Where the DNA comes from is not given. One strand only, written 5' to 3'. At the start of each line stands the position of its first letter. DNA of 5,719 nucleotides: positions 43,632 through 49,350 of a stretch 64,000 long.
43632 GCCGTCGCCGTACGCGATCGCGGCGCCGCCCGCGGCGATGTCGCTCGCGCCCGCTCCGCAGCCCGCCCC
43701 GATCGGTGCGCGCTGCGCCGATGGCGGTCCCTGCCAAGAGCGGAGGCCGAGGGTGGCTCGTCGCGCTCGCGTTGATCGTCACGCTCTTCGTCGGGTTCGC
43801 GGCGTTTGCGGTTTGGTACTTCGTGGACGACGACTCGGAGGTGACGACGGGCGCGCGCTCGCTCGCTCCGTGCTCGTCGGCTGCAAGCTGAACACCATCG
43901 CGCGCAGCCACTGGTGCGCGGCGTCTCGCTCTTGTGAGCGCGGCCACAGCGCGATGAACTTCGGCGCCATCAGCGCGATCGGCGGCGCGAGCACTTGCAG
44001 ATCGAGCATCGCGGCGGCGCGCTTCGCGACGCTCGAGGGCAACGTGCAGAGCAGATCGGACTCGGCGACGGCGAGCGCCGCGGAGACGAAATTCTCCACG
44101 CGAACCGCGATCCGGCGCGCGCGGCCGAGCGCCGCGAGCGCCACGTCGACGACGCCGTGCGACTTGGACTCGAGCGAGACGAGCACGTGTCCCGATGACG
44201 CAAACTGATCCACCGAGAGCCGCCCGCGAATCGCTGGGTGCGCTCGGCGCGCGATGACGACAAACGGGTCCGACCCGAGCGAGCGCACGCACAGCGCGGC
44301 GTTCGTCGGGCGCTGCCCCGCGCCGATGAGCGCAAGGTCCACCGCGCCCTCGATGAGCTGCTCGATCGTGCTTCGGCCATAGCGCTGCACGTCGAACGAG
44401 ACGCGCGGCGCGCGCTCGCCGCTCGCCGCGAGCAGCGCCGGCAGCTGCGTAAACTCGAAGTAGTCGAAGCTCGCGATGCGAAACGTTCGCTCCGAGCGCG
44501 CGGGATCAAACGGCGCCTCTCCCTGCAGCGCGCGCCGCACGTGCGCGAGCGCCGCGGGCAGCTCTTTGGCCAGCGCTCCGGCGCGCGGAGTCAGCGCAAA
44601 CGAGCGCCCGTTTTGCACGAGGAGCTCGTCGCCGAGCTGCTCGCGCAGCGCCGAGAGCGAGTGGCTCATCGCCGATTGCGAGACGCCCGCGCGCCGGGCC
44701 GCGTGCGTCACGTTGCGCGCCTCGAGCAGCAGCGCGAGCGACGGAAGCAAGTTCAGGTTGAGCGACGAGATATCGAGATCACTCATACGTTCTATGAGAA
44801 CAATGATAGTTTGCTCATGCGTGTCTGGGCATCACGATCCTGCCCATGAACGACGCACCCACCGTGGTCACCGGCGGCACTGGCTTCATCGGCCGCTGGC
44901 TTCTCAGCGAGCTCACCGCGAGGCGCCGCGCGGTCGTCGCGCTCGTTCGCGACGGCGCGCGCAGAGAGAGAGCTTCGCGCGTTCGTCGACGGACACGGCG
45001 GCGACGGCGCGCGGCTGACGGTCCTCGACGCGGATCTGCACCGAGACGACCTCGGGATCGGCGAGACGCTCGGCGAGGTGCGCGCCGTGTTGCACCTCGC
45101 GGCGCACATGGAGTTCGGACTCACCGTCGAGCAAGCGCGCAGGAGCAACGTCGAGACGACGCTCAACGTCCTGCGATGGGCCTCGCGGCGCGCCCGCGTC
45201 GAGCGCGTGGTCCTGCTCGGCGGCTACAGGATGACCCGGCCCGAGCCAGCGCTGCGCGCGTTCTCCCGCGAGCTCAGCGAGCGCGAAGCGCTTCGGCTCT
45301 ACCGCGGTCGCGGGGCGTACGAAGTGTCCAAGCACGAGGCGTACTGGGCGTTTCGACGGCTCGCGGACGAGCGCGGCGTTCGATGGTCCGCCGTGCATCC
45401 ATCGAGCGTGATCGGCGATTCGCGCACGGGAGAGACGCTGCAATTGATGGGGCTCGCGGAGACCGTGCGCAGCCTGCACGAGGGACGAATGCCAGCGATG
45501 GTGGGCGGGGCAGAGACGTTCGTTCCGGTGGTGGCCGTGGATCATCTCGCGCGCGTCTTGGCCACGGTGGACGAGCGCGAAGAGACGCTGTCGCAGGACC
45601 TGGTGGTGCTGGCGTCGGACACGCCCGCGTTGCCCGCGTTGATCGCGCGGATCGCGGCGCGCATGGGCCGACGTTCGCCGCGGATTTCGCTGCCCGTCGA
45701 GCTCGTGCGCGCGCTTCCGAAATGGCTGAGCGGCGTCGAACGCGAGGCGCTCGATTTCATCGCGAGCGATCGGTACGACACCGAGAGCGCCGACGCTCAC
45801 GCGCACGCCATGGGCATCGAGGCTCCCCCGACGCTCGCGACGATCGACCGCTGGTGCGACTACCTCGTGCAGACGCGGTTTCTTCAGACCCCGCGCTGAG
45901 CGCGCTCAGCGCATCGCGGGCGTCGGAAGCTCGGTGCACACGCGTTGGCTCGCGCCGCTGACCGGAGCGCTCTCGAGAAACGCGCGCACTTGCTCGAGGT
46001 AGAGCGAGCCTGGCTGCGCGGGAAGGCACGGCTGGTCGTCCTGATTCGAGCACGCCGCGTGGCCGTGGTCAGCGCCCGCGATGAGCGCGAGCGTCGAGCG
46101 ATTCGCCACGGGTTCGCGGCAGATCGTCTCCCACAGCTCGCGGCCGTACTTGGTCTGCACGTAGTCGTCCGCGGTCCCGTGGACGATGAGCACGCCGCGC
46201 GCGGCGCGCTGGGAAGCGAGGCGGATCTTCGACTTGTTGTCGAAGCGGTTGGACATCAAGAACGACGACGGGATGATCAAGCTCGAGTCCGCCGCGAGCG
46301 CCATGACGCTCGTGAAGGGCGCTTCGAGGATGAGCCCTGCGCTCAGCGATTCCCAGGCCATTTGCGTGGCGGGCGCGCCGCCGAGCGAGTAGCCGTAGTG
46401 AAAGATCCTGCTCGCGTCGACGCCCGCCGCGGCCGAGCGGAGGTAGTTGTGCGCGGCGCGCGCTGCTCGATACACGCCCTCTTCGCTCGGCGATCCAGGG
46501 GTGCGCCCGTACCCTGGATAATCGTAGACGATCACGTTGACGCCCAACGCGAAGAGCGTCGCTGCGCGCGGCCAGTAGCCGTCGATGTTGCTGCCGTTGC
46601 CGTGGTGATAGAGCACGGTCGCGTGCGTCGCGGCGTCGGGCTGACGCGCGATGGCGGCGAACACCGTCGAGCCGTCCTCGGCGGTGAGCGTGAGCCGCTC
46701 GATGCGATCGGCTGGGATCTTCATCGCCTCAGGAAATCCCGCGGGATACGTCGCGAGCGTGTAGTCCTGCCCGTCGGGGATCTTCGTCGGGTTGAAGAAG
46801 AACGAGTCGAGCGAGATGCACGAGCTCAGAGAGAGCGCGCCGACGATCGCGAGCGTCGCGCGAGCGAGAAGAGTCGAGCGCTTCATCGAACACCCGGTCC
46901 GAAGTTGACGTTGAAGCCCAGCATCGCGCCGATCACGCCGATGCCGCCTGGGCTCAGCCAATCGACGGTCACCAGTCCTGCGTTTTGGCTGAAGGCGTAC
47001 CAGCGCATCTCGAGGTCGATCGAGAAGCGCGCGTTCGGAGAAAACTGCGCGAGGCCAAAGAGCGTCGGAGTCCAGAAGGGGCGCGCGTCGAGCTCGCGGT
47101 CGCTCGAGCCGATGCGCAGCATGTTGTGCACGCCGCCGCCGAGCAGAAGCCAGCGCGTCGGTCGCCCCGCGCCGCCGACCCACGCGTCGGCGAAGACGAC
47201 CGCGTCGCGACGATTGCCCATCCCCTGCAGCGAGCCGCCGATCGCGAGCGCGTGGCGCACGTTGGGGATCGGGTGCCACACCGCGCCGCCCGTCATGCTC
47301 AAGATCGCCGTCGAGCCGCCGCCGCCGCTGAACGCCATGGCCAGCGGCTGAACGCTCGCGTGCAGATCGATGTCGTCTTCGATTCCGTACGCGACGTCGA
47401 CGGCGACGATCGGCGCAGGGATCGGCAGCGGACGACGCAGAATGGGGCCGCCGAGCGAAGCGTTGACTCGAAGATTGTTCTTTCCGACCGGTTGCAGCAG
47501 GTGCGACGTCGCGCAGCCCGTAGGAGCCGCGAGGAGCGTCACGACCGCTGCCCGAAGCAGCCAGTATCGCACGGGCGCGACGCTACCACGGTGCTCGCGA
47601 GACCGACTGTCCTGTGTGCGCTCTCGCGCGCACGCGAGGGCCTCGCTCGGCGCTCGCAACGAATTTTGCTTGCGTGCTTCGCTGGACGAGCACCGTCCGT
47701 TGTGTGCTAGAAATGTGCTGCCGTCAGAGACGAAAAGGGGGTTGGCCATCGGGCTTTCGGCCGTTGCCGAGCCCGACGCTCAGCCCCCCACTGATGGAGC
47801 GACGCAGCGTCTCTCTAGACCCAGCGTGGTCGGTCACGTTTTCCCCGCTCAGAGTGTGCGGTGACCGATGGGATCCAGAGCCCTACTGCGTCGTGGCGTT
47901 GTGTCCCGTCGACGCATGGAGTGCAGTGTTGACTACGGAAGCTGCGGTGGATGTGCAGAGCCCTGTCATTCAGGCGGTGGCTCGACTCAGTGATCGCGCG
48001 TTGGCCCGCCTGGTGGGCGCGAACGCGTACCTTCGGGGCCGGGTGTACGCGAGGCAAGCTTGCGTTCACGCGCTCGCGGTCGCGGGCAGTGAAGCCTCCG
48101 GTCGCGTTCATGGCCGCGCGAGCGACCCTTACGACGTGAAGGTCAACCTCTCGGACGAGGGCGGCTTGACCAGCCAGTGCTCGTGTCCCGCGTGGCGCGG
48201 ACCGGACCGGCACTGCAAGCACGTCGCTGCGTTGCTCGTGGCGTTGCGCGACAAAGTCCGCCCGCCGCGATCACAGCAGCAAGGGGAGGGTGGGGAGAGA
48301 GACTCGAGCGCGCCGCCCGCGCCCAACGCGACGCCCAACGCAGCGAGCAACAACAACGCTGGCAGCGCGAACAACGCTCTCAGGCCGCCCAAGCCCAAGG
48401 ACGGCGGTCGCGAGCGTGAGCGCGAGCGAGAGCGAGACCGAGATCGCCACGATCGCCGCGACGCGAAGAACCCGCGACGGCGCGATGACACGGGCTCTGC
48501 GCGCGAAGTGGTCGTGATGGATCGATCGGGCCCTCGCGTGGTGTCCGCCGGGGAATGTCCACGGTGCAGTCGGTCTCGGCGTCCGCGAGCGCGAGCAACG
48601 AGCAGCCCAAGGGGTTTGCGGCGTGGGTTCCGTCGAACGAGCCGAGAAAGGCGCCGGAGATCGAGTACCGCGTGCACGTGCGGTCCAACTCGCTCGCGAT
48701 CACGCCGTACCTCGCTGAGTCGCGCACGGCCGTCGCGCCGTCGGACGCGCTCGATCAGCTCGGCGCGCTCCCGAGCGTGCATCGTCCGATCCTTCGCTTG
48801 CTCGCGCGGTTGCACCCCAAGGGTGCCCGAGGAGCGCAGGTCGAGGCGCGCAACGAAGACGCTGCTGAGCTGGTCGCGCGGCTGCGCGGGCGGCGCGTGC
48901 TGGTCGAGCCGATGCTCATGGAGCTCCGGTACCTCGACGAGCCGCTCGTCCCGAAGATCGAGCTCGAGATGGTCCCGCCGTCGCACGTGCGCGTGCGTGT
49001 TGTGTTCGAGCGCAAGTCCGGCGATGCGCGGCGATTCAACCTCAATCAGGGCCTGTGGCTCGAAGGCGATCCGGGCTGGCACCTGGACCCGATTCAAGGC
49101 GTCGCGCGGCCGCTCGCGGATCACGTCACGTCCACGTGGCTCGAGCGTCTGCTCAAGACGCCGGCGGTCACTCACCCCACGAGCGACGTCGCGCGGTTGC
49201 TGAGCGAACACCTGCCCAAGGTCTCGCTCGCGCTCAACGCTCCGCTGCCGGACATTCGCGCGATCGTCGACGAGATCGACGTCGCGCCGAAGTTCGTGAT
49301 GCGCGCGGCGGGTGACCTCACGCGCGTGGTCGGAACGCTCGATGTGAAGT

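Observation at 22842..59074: At least nine conserved genes are split by single-base frame changes: either assembly indel errors or extensive recent pseudogenisation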

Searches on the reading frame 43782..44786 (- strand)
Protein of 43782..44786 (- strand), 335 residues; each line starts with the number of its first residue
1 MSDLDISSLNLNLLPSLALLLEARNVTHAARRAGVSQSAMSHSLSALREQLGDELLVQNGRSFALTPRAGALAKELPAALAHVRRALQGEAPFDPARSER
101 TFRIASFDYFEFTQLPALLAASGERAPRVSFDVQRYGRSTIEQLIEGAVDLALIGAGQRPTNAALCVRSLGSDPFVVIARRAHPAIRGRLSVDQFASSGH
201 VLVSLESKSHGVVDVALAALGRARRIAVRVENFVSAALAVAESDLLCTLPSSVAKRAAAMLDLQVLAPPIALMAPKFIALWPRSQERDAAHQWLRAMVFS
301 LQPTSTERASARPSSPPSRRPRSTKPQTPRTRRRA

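Call 47: list_cluster_members(proteins=[window:43782-44786:-, window:45909-46886:-, window:24151-24963:+, window:24998-25411:-, window:21726-22787:+, window:21741-22787:+, window:46886-47572:-, window:46886-47749:-])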
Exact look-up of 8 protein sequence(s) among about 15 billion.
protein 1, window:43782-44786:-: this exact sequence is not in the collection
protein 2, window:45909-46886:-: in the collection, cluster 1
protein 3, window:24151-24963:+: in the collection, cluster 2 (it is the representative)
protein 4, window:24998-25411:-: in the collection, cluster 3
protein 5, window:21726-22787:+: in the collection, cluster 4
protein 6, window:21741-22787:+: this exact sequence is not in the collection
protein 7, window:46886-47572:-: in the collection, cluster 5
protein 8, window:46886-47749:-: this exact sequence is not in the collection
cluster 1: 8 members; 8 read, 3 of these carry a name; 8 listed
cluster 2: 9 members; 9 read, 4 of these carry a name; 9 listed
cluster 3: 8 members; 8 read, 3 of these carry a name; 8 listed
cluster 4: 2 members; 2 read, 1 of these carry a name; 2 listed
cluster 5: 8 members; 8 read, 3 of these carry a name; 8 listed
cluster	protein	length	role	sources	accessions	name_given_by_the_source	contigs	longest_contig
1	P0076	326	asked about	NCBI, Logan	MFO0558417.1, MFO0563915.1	MAG: alpha/beta hydrolase [Polyangiales bacterium]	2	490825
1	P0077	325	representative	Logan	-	-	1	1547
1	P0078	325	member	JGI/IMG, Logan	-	pimeloyl-ACP methyl ester carboxylesterase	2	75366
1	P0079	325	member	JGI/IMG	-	hypothetical protein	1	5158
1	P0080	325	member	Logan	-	-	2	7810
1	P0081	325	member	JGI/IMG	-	-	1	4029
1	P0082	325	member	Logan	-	-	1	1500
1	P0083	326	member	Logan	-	-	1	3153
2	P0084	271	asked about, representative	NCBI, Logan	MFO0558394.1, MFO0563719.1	MAG: phosphodiester glycosidase family protein [Polyangiales bacterium]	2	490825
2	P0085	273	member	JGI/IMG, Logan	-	hypothetical protein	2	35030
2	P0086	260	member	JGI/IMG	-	hypothetical protein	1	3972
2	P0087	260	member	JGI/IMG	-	hypothetical protein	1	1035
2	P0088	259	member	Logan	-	-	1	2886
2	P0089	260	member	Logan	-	-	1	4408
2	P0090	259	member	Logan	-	-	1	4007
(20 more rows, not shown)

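Call 57: search_protein_families(library=pfam, max_evalue=0.001, proteins=[window:43782-44786:-])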
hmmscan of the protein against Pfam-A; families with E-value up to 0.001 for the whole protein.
window:43782-44786:- (335 aa): 2 families
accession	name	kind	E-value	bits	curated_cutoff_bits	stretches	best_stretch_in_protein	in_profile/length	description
PF03466.25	LysR_substrate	-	2.1e-26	93.1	28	1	98-298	4-204/209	LysR substrate binding domain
PF00126.33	HTH_1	-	8.4e-14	51.7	26.6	1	12-69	2-59/60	Bacterial regulatory helix-turn-helix protein, lysR family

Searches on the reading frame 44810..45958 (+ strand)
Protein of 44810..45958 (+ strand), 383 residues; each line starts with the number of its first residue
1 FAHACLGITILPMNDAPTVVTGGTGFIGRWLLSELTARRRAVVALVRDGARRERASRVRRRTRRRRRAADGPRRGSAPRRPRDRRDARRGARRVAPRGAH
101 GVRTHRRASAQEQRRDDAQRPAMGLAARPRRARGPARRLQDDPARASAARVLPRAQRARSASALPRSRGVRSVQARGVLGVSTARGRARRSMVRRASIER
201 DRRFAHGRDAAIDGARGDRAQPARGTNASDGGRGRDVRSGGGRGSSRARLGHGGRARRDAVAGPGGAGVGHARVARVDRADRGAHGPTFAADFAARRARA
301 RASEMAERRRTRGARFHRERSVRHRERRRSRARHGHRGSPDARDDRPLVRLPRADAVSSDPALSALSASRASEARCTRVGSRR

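Call 8: search_protein_families(library=pfam, max_evalue=0.01, proteins=[window:44810-45958:+, window:44850-45896:+])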
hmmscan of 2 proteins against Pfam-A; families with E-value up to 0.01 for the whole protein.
window:44810-45958:+ (383 aa): 3 families
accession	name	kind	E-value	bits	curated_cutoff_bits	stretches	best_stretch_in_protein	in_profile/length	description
PF07993.18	NAD_binding_4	-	7.7e-05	22.4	20.1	1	20-63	1-47/258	Male sterility protein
PF01370.27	Epimerase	-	0.00037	20.4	20.9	1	19-56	2-39/240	NAD dependent epimerase/dehydratase family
PF16363.11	GDP_Man_Dehyd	-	0.0056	16.6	27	1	20-56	2-40/332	GDP-mannose 4,6 dehydratase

window:44850-45896:+ (349 aa): 2 families
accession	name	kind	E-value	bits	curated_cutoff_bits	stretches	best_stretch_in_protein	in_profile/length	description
PF07993.18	NAD_binding_4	-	3.3e-17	62.9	20.1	1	53-236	60-257/258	Male sterility protein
PF01370.27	Epimerase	-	1.8e-11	44.3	20.9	1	41-243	43-227/240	NAD dependent epimerase/dehydratase family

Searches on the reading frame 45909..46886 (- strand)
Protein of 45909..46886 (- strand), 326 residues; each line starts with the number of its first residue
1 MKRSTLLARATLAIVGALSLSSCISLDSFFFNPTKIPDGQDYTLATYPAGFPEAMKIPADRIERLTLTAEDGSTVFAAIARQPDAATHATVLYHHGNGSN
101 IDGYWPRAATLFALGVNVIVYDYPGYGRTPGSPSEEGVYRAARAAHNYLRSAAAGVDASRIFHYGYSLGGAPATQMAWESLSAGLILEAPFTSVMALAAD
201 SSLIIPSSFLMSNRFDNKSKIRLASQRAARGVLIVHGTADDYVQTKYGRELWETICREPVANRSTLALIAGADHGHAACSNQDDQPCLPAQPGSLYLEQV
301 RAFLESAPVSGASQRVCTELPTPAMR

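Call 50: find_encoding_contigs(protein=window:45909-46886:-, flank=10000, max_places=10)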
Protein window:45909-46886:- (326 aa): 1 contig read that carries it; 1 place shown.
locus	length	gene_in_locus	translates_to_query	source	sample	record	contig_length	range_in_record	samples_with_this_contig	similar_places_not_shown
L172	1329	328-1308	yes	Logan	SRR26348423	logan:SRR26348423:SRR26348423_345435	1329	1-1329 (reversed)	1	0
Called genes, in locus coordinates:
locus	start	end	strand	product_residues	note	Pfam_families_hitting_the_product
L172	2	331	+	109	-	?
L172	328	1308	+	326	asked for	PF05677:DUF818, PF00561:Abhydrolase_1, PF12146:Hydrolase_4, PF12697:Abhydrolase_6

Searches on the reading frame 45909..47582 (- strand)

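Call 8: search_protein_families(library=pfam, max_evalue=0.01, proteins=[window:45909-47582:-])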
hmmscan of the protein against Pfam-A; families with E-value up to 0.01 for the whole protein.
window:45909-47582:- (558 aa): 6 families
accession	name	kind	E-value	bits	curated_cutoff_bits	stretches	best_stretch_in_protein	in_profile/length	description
PF12146.15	Hydrolase_4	-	2.1e-11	44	27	1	319-428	3-115/239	Serine aminopeptidase, S33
PF05677.18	DUF818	-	1.6e-09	37.7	20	1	336-403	162-227/365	Chlamydia CHLPS protein (DUF818)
PF00561.26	Abhydrolase_1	-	3.4e-08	33.9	25.8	1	322-411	2-89/245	alpha/beta hydrolase fold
PF12697.13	Abhydrolase_6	-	5.2e-08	34.3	26.3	1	323-499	1-155/217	Alpha/beta hydrolase family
PF00326.27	Peptidase_S9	-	0.00013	22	22.6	1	376-509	50-190/213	Prolyl oligopeptidase family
PF03583.20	LIP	-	0.0029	17.4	23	0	343-409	22-88/286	Secretory lipase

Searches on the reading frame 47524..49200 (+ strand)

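Call 8: search_protein_families(library=pfam, max_evalue=0.01, proteins=[window:47524-49200:+])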
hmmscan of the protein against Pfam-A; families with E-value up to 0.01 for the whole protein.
window:47524-49200:+ (559 aa): 1 family
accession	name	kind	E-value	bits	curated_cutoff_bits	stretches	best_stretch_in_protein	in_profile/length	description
PF04434.22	SWIM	-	8.7e-05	22.4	19.6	1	206-240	2-36/38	SWIM zinc finger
